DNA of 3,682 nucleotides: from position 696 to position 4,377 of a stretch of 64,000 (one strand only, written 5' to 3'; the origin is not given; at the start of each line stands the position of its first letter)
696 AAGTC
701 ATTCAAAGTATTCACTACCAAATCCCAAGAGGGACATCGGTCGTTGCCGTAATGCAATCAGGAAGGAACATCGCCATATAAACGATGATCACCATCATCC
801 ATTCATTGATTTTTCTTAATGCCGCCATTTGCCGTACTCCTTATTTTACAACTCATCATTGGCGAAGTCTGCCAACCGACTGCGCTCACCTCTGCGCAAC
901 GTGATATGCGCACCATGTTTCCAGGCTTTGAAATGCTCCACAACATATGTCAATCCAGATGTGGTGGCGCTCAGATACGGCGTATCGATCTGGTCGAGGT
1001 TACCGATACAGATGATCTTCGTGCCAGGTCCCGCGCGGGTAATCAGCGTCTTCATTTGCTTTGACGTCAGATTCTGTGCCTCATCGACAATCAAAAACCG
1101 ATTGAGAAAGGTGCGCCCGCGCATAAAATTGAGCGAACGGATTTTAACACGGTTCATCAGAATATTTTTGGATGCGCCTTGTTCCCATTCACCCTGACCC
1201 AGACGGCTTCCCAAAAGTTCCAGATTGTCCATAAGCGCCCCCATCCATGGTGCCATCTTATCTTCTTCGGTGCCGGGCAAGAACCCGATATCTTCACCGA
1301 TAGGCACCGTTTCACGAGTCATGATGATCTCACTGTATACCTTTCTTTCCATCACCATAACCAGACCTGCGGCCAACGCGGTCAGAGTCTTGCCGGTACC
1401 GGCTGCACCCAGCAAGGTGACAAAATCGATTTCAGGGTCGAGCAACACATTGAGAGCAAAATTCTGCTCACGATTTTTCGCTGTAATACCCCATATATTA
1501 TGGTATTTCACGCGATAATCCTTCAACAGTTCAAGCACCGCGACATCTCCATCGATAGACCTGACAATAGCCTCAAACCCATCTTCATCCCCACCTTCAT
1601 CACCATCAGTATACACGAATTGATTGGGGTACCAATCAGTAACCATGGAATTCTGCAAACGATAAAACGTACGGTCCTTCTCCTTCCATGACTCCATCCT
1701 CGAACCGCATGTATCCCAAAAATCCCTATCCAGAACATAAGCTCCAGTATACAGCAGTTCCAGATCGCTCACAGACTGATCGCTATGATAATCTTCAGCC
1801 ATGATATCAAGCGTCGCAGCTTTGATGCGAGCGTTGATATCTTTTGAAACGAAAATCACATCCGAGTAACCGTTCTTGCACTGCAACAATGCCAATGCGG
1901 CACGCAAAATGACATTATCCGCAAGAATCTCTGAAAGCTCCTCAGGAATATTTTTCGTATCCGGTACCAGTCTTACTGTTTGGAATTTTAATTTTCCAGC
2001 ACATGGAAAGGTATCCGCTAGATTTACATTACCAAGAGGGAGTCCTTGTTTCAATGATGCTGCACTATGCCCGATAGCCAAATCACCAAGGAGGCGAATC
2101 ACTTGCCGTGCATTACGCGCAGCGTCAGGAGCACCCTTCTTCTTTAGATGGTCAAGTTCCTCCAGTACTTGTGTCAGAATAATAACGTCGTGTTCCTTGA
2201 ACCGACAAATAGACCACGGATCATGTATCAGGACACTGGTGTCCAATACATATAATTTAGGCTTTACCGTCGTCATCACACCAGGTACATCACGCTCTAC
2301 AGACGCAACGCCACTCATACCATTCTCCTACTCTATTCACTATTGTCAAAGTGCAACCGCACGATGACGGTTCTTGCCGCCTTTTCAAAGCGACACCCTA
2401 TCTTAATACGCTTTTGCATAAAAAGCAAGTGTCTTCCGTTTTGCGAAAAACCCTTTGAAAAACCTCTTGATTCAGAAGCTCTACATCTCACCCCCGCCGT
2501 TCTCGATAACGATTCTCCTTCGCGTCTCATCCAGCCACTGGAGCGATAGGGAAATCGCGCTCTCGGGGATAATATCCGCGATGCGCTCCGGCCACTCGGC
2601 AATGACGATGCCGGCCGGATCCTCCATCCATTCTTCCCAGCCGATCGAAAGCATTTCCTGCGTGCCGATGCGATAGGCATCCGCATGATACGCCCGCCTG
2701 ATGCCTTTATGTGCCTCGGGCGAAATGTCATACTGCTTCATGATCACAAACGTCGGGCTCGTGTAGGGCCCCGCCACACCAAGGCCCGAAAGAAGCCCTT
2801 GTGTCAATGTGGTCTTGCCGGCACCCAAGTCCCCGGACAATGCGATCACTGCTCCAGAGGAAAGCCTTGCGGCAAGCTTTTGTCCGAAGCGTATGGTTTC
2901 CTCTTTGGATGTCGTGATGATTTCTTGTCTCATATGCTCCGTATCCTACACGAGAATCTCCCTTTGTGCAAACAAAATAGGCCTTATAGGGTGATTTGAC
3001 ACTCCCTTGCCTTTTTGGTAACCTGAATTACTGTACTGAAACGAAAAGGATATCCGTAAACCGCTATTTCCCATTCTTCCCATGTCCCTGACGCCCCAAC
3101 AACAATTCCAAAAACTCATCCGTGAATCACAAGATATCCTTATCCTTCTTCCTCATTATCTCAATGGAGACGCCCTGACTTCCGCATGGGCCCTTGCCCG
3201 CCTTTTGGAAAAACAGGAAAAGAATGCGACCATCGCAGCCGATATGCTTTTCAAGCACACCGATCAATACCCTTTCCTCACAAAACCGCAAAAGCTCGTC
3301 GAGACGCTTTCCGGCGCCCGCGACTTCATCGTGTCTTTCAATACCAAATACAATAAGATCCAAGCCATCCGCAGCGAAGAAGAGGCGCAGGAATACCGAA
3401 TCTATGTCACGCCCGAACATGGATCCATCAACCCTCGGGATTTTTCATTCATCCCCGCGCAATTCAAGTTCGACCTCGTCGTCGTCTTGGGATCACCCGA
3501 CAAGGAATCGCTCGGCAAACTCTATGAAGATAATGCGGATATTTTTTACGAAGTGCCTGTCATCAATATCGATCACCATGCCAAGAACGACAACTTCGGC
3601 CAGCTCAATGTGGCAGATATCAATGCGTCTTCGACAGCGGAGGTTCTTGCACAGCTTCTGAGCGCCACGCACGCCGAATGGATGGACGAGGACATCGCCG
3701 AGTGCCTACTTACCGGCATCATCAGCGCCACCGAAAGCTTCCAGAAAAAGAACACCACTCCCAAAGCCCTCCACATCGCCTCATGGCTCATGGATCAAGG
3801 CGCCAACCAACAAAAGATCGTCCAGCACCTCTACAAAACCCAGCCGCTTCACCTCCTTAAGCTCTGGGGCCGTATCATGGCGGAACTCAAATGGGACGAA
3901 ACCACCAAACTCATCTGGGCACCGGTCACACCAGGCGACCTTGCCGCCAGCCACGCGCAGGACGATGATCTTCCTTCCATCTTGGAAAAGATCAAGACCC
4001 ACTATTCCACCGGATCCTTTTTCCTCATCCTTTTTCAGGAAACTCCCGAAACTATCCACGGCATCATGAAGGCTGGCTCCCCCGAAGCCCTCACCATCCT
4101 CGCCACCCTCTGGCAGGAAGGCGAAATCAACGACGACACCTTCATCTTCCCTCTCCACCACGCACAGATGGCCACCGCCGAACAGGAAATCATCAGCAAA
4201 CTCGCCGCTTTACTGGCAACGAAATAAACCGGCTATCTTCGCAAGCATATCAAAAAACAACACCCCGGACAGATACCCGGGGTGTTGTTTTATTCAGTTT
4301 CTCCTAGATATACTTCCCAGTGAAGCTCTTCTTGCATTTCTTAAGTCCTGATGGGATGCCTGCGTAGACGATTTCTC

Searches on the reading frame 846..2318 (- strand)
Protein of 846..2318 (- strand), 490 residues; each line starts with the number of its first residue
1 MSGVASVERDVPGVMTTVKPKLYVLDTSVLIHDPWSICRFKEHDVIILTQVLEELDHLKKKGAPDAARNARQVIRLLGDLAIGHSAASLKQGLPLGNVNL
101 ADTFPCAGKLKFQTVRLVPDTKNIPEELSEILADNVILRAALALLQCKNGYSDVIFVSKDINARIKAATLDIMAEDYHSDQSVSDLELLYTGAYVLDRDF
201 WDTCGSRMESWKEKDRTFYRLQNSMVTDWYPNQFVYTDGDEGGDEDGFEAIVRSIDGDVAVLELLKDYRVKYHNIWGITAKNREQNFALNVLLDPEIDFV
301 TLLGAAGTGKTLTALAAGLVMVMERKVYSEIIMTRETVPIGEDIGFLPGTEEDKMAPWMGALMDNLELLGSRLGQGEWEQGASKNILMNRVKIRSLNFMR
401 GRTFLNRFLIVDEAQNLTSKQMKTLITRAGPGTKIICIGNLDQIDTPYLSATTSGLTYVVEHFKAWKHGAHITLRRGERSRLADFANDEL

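Call 54: search_protein_families(library=pfam, proteins=[window:846-2318:-], max_evalue=0.001)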
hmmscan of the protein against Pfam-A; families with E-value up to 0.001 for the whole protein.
window:846-2318:- (490 aa): 5 families
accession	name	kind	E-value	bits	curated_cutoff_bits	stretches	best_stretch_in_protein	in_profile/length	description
PF02562.22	PhoH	-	5.9e-45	153.7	27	1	278-476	2-188/205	PhoH-like protein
PF13638.12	PIN_4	-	2.5e-26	93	21.9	1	23-178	1-132/132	PIN domain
PF13604.12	AAA_30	-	1.6e-07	31.7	27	1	282-445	3-129/191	AAA domain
PF13245.12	AAA_19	-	6e-06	26.9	25.1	0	406-444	91-129/134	AAA domain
PF13401.12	AAA_22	-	0.00013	22.7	27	0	299-429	7-108/130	AAA domain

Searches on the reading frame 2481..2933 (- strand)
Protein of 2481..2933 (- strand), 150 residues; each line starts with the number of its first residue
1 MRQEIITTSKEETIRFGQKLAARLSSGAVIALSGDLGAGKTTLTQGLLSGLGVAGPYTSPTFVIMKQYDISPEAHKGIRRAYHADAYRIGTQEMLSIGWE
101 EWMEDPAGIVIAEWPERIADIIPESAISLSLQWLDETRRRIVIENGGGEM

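Call 54: search_protein_families(library=pfam, proteins=[window:2481-2933:-], max_evalue=0.001)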
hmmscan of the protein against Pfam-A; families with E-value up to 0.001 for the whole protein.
window:2481-2933:- (150 aa): 1 family
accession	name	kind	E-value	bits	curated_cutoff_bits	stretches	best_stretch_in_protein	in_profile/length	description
PF02367.23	TsaE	-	4.3e-36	124.1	26.6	1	8-140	2-127/128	Threonylcarbamoyl adenosine biosynthesis protein TsaE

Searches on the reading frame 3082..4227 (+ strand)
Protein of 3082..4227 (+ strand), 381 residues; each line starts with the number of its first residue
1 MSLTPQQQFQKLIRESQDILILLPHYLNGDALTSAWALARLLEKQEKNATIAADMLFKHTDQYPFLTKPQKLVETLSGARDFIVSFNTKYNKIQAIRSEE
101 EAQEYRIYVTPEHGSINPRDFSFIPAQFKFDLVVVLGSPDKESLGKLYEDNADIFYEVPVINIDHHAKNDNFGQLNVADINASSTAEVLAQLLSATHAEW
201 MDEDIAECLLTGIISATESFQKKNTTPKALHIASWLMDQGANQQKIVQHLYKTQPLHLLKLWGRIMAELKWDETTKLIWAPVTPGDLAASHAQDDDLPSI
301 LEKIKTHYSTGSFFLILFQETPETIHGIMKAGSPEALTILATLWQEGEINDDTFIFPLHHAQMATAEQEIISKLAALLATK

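Call 54: search_protein_families(library=pfam, proteins=[window:3082-4227:+], max_evalue=0.001)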
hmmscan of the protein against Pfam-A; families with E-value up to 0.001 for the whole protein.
window:3082-4227:+ (381 aa): 1 family
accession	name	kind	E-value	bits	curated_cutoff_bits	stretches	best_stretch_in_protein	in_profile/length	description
PF01368.27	DHH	-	9.5e-12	45.7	28.1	1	23-213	5-125/125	DHH family, N-terminal domain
